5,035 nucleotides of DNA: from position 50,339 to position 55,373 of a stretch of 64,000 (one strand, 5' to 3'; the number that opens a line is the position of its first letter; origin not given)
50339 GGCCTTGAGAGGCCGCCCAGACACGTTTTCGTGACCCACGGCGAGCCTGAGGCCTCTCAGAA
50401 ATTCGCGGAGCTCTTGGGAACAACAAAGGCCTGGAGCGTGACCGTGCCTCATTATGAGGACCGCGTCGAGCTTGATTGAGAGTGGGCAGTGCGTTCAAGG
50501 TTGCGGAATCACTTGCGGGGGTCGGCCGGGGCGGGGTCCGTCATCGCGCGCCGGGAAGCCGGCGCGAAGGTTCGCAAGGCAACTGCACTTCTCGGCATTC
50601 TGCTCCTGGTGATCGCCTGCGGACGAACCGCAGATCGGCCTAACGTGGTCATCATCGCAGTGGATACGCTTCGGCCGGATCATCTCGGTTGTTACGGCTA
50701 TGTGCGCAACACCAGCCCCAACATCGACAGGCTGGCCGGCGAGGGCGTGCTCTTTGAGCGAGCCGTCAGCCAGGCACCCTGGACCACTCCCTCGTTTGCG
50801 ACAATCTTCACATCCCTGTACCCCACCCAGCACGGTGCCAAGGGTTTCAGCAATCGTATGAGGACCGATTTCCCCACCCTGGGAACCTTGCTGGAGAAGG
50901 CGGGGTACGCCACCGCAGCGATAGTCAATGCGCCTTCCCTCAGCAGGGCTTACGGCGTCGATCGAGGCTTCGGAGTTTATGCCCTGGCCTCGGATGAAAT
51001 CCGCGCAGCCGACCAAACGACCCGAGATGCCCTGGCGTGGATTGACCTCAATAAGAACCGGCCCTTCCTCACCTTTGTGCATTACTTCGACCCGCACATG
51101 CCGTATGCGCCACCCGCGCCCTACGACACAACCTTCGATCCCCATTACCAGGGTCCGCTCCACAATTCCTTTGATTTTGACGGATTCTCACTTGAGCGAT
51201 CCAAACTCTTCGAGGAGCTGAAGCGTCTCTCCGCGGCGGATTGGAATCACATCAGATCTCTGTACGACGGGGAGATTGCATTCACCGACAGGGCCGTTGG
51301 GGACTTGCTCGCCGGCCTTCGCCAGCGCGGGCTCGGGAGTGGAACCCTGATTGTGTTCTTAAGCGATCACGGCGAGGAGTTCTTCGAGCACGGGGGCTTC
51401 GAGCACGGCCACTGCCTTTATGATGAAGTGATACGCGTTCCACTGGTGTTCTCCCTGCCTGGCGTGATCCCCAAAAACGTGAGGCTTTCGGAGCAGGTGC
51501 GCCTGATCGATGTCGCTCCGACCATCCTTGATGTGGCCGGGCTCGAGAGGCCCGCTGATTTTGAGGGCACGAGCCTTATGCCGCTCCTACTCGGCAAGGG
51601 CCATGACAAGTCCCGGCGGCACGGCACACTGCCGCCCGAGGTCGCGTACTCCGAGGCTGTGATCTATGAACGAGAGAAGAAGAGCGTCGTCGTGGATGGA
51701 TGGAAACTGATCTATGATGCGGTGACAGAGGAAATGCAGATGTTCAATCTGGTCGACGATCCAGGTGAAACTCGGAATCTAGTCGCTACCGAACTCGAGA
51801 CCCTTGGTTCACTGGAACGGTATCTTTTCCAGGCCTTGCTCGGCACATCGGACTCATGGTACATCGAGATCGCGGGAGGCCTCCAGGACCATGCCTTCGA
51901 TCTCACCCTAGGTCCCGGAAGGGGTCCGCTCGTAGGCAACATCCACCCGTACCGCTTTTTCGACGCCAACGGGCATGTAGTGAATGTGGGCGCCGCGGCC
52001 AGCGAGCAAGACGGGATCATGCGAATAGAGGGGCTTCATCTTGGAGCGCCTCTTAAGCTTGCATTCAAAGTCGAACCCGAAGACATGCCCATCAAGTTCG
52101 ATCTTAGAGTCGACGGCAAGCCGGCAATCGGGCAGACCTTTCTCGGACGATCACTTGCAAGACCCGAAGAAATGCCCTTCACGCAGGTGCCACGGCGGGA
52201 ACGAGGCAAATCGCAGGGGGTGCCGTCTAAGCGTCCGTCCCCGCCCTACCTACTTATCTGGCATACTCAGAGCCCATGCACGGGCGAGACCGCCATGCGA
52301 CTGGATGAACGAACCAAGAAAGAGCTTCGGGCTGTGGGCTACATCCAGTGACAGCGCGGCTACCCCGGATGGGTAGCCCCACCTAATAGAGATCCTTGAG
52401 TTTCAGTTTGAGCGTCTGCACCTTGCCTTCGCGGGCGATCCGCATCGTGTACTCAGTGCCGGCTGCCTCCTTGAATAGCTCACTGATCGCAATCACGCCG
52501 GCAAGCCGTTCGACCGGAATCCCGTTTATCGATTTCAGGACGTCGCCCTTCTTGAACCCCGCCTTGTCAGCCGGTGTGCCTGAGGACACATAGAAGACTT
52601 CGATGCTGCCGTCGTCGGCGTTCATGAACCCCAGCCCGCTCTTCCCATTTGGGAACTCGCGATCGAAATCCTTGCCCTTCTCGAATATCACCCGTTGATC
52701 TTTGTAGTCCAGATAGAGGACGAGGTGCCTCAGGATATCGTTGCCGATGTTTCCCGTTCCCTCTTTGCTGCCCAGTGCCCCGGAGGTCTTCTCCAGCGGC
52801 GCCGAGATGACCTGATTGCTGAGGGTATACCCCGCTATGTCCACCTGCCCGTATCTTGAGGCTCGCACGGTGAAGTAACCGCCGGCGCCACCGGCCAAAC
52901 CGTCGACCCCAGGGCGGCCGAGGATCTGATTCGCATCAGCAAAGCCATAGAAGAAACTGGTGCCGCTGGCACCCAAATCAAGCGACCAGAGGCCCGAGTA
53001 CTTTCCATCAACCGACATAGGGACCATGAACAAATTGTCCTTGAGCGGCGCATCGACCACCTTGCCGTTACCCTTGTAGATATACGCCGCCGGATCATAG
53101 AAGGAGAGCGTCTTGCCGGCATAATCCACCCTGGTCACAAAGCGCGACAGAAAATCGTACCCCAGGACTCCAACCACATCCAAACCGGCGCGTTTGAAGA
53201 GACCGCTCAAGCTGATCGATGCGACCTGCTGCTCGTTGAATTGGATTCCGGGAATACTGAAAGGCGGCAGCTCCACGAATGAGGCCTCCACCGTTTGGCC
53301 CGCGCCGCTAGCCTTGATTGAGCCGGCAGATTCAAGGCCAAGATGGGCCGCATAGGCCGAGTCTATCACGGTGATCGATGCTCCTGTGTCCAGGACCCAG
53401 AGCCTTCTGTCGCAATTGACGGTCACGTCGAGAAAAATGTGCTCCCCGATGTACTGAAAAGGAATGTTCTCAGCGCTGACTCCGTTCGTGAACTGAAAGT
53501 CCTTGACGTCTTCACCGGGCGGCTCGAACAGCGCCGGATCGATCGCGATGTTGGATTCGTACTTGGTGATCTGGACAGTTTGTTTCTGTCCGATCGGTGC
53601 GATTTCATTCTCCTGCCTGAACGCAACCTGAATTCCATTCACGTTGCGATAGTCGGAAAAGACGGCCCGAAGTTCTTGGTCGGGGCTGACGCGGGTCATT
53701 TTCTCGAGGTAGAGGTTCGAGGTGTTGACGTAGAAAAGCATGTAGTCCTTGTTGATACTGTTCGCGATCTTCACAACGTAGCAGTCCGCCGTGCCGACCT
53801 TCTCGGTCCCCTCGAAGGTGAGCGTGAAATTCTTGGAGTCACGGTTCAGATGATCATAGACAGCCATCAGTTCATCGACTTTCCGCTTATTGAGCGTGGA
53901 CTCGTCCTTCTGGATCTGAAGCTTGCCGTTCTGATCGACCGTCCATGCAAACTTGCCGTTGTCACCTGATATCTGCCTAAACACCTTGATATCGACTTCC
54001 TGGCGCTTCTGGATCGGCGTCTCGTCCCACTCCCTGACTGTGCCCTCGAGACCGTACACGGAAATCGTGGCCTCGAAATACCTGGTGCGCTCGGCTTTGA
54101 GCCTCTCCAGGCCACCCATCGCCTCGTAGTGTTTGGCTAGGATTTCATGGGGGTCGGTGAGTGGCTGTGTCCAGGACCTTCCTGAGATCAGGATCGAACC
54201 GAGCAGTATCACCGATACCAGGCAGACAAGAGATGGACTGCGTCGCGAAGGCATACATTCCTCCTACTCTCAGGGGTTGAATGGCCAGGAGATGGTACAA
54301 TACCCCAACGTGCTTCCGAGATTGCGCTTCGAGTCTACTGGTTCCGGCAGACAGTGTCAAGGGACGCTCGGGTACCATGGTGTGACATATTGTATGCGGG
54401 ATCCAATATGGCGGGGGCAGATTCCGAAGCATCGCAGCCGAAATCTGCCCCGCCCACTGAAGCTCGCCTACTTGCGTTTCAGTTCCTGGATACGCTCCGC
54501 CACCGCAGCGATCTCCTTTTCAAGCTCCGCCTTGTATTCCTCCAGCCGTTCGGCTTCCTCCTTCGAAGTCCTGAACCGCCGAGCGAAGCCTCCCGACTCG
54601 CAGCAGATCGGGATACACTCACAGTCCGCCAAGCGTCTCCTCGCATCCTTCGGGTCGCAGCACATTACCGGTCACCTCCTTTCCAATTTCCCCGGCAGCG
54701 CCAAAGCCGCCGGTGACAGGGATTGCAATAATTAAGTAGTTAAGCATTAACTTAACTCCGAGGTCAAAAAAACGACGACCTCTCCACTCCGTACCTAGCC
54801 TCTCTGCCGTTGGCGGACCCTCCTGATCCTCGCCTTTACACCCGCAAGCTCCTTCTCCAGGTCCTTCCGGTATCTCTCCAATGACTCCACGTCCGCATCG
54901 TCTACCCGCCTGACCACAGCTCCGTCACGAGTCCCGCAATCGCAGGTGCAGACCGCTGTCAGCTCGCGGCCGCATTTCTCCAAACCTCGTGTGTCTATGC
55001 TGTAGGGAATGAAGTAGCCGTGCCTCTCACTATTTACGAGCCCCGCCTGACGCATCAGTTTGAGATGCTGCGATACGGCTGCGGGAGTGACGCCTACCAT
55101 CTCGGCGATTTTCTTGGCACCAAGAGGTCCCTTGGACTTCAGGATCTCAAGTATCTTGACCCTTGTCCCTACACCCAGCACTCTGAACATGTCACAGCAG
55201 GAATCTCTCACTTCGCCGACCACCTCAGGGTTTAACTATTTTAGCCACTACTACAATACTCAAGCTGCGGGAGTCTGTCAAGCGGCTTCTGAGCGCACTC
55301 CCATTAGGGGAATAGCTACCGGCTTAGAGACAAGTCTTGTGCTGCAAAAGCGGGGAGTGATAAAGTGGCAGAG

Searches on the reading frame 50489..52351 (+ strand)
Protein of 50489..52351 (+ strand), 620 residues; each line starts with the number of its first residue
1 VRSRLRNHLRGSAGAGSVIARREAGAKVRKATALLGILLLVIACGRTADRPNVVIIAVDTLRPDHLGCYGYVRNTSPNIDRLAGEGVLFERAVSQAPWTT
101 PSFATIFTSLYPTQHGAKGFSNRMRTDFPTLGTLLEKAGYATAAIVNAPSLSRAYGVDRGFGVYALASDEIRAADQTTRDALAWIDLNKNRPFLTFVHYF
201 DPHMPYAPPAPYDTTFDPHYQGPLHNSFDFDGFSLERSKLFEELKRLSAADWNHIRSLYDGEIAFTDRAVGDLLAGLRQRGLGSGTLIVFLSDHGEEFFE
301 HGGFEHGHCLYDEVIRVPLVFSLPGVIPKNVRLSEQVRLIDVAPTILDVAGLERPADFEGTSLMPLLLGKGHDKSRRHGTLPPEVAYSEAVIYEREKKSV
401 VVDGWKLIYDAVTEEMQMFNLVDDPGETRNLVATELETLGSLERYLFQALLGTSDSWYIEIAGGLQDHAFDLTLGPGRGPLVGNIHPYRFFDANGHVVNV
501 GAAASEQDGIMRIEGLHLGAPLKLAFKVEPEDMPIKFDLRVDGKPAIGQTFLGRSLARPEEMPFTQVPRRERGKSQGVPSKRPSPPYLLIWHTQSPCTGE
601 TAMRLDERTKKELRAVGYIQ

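Call 63: search_protein_families(library=pfam, proteins=[window:50489-52351:+], max_evalue=0.00001)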
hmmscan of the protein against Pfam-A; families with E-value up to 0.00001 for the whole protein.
window:50489-52351:+ (620 aa): 3 families
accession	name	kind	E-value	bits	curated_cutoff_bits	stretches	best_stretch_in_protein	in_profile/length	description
PF00884.28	Sulfatase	-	4.4e-48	164.6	25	1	51-351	1-300/301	Sulfatase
PF16347.10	SGSH_C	-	6.1e-19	69.1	29.3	1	300-434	2-134/154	N-sulphoglucosamine sulphohydrolase, C-terminal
PF01663.27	Phosphodiest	-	3.9e-13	50.1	23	1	53-121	1-66/342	Type I phosphodiesterase / nucleotide pyrophosphatase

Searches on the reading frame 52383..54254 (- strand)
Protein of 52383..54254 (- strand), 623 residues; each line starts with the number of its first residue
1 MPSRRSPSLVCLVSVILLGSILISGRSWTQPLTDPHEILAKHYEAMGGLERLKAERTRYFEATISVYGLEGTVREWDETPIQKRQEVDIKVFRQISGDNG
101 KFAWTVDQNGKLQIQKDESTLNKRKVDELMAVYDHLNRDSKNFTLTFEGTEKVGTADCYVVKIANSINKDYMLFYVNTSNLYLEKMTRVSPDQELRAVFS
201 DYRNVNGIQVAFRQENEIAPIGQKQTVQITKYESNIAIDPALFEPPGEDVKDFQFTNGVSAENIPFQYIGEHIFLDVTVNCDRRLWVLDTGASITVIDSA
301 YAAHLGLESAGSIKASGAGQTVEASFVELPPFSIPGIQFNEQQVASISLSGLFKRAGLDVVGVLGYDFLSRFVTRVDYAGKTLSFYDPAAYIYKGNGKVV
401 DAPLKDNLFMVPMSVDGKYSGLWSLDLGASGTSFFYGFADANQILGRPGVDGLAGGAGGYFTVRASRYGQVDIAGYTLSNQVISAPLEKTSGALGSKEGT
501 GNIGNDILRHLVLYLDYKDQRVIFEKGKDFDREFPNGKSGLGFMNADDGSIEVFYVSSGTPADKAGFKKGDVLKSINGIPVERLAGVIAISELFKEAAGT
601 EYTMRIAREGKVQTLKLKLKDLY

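Call 63: search_protein_families(library=pfam, proteins=[window:52383-54254:-], max_evalue=0.00001)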
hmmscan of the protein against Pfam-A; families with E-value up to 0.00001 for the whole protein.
window:52383-54254:- (623 aa): 4 families
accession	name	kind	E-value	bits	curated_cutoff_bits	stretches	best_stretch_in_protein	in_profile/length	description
PF13650.11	Asp_protease_2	-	6.1e-17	62.5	24.3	1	277-368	3-90/90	Aspartyl protease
PF13180.12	PDZ_2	-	8.2e-11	42.5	27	1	541-619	5-80/80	PDZ domain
PF17820.7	PDZ_6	-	9.7e-09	35.3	27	1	555-608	4-54/54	PDZ domain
PF13975.11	gag-asp_proteas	-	1.3e-08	35.7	28.2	1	276-371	2-92/92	gag-polyprotein putative aspartyl protease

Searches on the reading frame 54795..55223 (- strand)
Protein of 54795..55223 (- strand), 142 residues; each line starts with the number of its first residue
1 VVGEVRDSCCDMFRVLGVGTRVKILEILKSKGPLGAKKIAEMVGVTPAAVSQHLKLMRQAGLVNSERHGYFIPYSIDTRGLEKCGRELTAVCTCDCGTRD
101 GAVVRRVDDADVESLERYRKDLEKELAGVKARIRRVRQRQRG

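Call 64: search_protein_families(library=pfam, proteins=[window:54795-55223:-], max_evalue=0.00001)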
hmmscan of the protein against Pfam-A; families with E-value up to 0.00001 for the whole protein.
window:54795-55223:- (142 aa): 7 families
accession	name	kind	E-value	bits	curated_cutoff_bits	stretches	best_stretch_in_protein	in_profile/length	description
PF01022.26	HTH_5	-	9.4e-13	48.3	22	1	20-65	3-47/47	Bacterial regulatory protein, arsR family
PF12840.13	HTH_20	-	6.7e-09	36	27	1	20-65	5-50/51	Helix-turn-helix domain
PF13412.12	HTH_24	-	1.7e-08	34.3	21.9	1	20-63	4-47/48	Winged helix-turn-helix DNA-binding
PF01047.28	MarR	-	4.4e-08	33.3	24.6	1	20-68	4-52/59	MarR family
PF08279.18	HTH_11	-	1.2e-07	32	25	1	23-70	4-54/55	HTH domain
PF01325.25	Fe_dep_repress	-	6.8e-06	26.6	26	0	24-66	13-55/60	Iron dependent repressor, N-terminal DNA binding domain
PF02082.26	Rrf2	-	8e-06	26.5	30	0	25-67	15-57/132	Iron-dependent Transcriptional regulator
